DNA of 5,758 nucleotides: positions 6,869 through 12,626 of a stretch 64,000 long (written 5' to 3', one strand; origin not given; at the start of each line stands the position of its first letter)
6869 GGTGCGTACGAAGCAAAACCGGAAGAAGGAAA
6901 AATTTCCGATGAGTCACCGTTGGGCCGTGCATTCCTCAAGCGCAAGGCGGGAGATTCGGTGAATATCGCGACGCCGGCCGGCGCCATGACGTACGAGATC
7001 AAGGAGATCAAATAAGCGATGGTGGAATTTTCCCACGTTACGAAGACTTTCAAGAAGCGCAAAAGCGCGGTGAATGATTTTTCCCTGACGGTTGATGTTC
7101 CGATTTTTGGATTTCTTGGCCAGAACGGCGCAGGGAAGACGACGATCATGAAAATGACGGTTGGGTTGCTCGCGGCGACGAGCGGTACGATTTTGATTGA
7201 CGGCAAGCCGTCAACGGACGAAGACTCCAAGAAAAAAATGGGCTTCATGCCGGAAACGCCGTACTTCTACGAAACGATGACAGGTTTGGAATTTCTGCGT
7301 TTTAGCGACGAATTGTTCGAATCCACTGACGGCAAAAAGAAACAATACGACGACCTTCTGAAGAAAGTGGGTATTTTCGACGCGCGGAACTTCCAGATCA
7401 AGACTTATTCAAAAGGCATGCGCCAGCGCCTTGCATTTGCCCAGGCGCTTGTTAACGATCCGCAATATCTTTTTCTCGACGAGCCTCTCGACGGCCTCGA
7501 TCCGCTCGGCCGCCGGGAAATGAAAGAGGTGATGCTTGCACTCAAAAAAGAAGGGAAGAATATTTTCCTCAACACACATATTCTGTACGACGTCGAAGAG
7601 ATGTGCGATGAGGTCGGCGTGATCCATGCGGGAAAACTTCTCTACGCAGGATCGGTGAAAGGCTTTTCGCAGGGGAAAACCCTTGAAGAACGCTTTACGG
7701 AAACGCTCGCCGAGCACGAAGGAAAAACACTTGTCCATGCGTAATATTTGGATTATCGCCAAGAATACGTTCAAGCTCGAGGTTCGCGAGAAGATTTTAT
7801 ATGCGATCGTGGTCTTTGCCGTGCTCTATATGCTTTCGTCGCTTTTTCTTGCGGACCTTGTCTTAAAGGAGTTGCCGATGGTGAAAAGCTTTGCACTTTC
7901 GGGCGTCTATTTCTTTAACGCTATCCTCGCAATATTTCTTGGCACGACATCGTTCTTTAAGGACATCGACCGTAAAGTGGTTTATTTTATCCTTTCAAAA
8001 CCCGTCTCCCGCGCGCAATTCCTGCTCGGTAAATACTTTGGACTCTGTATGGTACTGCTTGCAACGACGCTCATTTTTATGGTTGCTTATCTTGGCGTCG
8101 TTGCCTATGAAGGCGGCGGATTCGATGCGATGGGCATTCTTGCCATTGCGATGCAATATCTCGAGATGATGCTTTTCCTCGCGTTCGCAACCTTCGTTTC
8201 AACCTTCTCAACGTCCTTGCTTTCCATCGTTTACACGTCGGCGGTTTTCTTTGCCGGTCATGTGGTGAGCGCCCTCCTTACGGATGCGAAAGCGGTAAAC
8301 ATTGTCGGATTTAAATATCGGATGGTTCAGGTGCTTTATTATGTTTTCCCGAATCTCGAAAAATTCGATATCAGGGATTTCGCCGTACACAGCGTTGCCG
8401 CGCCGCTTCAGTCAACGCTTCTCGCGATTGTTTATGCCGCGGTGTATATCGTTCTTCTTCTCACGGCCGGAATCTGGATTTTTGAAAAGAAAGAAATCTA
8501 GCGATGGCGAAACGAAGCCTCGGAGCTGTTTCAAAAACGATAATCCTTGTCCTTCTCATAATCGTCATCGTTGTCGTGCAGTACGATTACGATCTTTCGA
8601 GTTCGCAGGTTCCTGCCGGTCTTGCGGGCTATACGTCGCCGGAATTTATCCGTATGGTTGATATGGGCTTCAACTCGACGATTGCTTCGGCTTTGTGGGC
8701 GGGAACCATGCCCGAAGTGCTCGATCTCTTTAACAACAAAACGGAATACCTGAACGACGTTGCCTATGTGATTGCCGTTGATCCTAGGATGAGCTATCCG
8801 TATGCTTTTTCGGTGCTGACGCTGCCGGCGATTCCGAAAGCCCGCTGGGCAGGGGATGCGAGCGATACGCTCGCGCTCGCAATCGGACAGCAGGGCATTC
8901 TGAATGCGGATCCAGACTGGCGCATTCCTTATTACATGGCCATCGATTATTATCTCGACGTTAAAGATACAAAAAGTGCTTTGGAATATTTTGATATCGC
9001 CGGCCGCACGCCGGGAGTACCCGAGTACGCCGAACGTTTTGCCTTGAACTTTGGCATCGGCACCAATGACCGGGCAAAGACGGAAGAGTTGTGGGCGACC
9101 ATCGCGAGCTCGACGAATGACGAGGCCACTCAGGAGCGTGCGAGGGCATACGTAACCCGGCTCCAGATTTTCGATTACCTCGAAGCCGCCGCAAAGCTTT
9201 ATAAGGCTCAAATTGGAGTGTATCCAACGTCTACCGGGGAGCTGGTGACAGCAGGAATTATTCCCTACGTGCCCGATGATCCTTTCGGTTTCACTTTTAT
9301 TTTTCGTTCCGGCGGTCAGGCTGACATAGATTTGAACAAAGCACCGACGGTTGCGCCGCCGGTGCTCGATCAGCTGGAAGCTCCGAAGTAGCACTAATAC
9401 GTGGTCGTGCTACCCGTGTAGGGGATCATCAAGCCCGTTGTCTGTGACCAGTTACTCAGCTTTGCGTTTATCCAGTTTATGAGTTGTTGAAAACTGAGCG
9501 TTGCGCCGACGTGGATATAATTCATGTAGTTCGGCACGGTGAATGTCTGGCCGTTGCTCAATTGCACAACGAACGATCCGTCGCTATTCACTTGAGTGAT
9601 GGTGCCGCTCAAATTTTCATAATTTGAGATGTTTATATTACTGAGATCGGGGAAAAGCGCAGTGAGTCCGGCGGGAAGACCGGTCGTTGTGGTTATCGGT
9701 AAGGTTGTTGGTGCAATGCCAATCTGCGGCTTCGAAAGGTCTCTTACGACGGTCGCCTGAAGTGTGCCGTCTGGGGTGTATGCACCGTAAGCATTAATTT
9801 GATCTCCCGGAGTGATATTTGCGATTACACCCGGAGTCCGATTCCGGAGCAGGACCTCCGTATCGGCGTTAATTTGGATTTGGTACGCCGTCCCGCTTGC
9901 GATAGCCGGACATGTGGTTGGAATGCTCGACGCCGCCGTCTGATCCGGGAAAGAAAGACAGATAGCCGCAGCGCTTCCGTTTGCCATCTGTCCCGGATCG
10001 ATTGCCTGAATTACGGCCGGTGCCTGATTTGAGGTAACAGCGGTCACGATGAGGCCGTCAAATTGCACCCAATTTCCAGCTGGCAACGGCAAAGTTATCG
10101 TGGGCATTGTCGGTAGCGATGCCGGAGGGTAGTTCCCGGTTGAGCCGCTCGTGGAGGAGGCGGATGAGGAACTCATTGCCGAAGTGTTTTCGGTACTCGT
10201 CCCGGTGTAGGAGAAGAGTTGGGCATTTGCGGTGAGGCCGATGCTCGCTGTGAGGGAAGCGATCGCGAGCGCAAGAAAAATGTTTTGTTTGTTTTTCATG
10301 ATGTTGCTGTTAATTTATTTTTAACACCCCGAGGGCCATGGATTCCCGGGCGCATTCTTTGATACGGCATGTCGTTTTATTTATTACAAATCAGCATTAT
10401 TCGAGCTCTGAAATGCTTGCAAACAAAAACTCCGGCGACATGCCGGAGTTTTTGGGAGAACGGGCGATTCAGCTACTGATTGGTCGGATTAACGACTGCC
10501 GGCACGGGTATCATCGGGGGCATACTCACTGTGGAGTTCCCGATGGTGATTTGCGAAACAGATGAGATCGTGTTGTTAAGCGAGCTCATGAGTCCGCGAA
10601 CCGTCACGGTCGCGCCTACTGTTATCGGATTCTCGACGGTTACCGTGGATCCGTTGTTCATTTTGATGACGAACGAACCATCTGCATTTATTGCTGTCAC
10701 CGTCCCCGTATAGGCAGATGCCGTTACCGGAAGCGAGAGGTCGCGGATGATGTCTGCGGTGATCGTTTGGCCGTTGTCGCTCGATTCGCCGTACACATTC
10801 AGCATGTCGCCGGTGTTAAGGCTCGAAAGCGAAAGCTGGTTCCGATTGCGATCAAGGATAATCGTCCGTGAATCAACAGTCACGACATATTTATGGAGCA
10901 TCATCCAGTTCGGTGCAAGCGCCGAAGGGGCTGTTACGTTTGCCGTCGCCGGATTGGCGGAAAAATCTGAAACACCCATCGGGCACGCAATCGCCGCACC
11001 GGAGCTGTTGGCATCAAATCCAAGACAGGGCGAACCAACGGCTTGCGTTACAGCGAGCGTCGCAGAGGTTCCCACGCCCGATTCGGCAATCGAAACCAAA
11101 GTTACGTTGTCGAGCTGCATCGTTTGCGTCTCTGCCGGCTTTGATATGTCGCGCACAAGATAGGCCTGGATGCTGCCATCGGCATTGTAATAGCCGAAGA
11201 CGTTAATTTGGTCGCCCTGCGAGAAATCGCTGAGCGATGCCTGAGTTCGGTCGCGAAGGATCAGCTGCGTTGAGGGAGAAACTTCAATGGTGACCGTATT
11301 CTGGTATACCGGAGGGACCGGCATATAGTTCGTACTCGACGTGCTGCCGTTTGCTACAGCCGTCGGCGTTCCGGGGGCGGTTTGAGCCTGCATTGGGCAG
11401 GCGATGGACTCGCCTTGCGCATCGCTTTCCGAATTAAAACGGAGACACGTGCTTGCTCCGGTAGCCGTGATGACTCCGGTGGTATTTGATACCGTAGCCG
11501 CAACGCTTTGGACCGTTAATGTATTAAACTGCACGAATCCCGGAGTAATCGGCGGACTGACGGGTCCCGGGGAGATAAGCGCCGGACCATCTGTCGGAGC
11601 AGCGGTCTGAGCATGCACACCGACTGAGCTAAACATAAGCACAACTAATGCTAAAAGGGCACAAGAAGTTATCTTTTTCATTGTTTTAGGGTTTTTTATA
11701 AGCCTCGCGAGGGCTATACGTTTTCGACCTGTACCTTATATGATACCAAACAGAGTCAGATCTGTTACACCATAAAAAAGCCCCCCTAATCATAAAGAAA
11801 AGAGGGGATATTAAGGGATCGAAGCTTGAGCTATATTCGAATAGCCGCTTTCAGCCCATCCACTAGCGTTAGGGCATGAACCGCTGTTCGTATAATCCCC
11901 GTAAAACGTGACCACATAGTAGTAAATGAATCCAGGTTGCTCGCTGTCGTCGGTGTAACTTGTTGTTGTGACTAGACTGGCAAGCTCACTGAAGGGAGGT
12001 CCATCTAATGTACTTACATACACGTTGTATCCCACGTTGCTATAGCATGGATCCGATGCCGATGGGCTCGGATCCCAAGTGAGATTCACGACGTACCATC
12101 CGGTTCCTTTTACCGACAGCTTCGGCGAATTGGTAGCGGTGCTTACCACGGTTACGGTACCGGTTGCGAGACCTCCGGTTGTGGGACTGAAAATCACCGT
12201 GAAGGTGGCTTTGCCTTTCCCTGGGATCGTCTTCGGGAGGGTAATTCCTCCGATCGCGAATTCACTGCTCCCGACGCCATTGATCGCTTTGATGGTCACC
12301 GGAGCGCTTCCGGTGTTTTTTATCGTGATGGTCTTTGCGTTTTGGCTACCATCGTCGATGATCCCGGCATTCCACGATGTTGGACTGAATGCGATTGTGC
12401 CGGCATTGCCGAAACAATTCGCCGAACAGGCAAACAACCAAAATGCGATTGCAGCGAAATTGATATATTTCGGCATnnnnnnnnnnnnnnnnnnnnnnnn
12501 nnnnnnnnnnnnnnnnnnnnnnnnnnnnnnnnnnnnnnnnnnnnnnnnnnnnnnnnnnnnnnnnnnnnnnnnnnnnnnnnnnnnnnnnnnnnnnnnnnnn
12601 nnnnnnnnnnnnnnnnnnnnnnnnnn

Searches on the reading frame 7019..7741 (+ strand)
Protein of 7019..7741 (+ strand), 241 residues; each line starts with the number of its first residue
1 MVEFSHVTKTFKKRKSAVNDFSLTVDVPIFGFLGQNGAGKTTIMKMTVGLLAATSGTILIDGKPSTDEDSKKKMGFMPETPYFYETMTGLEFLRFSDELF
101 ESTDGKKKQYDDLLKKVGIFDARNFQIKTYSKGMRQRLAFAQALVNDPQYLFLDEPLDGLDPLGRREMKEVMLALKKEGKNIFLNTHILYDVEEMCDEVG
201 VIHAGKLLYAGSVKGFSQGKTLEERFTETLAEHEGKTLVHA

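Call 13: search_protein_families(library=pfam, proteins=[window:7019-7741:+], max_evalue=0.01)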
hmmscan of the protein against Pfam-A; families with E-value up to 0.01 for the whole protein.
window:7019-7741:+ (241 aa): 3 families
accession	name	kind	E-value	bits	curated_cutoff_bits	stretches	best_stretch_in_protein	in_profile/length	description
PF00005.33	ABC_tran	-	8.6e-27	94.9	25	1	29-157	13-136/137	ABC transporter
PF13304.12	AAA_21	-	1.6e-07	32.1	27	1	121-188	229-299/304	AAA domain, putative AbiEii toxin, Type IV TA system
PF13476.12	AAA_23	-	0.00062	20.9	27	1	20-45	12-37/201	AAA domain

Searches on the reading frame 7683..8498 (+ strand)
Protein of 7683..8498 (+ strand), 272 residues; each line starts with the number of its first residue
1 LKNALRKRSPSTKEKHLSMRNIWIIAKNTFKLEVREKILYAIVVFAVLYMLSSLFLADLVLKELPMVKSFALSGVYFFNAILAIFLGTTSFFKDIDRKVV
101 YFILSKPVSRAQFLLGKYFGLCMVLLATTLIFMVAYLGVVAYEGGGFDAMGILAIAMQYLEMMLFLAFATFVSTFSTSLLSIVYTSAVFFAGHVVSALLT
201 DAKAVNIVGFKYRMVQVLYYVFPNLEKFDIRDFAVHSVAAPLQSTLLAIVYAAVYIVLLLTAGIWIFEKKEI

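Call 13: search_protein_families(library=pfam, proteins=[window:7683-8498:+], max_evalue=0.01)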
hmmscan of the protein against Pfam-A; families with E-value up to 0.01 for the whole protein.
window:7683-8498:+ (272 aa): 2 families
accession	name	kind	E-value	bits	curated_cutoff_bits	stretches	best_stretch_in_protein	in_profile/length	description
PF12679.13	ABC2_membrane_2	-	1.7e-12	47.6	27.2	1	23-271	1-282/283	ABC-2 family transporter protein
PF13346.12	ABC2_membrane_5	-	0.0056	16.7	25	1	73-200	37-165/205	ABC-2 family transporter protein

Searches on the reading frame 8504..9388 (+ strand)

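Call 13: search_protein_families(library=pfam, proteins=[window:8504-9388:+], max_evalue=0.01)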
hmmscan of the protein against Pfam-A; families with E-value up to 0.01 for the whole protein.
window:8504-9388:+ (295 aa): 1 family
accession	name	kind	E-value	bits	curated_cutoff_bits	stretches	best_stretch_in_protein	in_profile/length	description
PF08334.16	T2SSG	-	0.004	17.6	21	0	210-276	6-86/108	Type II secretion system (T2SS), protein G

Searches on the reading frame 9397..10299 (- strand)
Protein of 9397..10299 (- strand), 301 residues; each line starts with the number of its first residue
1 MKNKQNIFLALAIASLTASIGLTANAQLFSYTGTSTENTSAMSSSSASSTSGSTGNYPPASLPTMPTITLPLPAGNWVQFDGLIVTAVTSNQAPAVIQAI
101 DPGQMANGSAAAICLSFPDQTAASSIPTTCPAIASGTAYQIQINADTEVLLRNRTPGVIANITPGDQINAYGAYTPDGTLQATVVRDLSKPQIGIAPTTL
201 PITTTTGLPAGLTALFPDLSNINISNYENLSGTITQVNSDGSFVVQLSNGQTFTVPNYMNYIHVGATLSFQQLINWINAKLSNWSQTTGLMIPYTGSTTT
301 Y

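Call 13: search_protein_families(library=pfam, proteins=[window:9397-10299:-], max_evalue=0.01)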
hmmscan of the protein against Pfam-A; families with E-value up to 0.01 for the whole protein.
window:9397-10299:- (301 aa): 2 families
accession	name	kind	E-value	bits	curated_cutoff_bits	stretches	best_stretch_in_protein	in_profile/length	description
PF18914.6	DUF5666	-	2.6e-07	31.2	27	0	140-185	18-59/60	Domain of unknown function (DUF5666)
PF07202.18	Tcp10_C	-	0.0058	16.7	36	0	232-252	12-32/35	T-complex protein 10 C-terminus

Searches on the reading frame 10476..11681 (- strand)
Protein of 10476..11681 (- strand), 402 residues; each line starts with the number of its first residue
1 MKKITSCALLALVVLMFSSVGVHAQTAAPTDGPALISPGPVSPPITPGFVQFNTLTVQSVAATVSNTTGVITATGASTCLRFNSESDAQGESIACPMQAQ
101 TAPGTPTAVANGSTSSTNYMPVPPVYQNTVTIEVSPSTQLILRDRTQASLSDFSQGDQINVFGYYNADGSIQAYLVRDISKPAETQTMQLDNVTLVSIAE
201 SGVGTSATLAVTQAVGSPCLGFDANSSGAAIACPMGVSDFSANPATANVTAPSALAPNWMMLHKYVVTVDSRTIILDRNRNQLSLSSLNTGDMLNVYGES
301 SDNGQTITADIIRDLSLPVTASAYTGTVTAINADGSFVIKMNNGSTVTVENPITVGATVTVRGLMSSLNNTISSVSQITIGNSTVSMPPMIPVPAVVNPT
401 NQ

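Call 13: search_protein_families(library=pfam, proteins=[window:10476-11681:-], max_evalue=0.01)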
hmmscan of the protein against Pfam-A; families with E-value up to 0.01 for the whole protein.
window:10476-11681:- (402 aa): 1 family
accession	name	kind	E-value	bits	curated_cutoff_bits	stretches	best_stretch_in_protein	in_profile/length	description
PF18914.6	DUF5666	-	1.1e-12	48.4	27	2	128-173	15-56/60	Domain of unknown function (DUF5666)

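Call 65: find_encoding_contigs(protein=window:10476-11681:-, flank=10000, max_places=4)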
Protein window:10476-11681:- (402 aa): 1 contig read that carries it; 1 place shown.
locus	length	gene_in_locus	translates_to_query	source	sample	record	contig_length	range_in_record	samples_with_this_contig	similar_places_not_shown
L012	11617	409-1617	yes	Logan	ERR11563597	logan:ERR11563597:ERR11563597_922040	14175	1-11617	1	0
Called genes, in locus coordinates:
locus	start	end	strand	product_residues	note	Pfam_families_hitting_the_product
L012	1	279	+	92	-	?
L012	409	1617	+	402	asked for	PF18914:DUF5666 (faint)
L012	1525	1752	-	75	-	-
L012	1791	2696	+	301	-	PF18914:DUF5666 (faint)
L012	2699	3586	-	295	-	-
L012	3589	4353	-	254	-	PF12679:ABC2_membrane_2, PF12730:ABC2_membrane_4 (weak), PF10920:DUF2705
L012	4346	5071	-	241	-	PF00005:ABC_tran, PF13304:AAA_21 (faint)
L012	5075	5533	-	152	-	PF03449:GreA_GreB_N, PF01272:GreA_GreB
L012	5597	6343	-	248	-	PF00535:Glycos_transf_2, PF10111:Glyco_tranf_2_2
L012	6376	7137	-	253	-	PF00557:Peptidase_M24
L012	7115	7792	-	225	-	PF00406:ADK, PF13207:AAA_17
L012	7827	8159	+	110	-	-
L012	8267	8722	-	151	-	-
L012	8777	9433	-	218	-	PF13398:Peptidase_M50B (faint)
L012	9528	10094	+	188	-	-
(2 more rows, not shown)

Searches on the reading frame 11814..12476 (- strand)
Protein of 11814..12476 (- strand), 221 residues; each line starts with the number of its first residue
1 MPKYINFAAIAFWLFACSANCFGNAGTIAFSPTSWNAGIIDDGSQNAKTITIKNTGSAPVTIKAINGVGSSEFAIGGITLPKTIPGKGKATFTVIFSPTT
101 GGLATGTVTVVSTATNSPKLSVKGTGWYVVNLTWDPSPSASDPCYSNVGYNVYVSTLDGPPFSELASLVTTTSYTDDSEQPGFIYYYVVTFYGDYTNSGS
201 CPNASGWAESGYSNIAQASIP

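Call 13: search_protein_families(library=pfam, proteins=[window:11814-12476:-], max_evalue=0.01)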
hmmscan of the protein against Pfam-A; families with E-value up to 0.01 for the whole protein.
window:11814-12476:- (221 aa): 4 families
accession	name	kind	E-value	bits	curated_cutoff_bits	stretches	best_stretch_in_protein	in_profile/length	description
PF22544.2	HYDIN_VesB_CFA65-like_Ig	-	1.4e-05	25.6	25.5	1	27-124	2-99/100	HYDIN/CFA65/VesB-like, Ig-like domain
PF07610.17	DUF1573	-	3.4e-05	24.2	26.1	1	29-124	2-96/98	Protein of unknown function (DUF1573)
PF22073.2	Cep192_D4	-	0.00028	21.5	35.5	1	41-122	17-105/112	Cep192 domain 4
PF15780.11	ASH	-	0.00063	20.3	27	1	43-117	22-95/98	Abnormal spindle-like microcephaly-assoc'd, ASPM-SPD-2-Hydin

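Call 64: find_encoding_contigs(protein=window:11814-12476:-, flank=10000, max_places=4)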
Protein window:11814-12476:- (221 aa): no gene with exactly this product is on record in the collection.
